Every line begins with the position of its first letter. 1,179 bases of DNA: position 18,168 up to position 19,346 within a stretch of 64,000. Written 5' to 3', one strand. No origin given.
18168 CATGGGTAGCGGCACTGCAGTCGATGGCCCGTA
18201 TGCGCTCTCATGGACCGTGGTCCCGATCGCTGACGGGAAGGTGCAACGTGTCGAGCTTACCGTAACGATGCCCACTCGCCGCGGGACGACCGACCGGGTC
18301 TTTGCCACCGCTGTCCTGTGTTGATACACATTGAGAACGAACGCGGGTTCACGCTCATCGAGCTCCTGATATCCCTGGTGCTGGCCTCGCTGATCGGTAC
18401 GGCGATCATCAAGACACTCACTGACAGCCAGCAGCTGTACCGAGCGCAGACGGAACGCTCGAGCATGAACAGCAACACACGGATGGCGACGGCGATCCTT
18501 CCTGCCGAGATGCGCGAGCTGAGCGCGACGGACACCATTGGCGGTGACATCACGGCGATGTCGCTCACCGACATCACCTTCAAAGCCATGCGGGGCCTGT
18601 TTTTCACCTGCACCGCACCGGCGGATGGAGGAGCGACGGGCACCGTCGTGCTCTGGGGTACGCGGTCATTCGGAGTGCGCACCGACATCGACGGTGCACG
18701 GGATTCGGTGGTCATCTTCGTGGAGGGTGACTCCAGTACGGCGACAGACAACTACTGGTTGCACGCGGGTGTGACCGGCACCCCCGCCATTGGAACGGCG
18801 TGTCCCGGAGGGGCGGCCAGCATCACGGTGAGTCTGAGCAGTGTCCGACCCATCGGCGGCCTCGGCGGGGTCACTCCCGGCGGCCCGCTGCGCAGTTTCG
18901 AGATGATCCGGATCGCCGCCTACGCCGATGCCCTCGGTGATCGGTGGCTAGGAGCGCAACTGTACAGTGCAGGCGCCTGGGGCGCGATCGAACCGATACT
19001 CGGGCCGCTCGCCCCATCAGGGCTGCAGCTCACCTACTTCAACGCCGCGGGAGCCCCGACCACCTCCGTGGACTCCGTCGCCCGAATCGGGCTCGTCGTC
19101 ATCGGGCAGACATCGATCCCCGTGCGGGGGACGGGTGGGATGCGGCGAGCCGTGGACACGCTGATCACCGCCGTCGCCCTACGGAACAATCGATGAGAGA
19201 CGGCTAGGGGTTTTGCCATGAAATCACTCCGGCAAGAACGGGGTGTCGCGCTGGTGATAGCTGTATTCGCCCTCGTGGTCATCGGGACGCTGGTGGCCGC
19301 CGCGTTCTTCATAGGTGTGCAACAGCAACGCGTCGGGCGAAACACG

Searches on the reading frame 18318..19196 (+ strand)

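Call 64: search_protein_families(library=pfam, proteins=[window:18318-19196:+], max_evalue=0.01)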
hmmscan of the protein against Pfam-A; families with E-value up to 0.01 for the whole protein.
window:18318-19196:+ (292 aa): 1 family
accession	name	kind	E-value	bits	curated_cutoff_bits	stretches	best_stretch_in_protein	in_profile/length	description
PF07963.17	N_methyl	-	5.7e-07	29.3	21.2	1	7-30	3-26/27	Prokaryotic N-terminal methylation motif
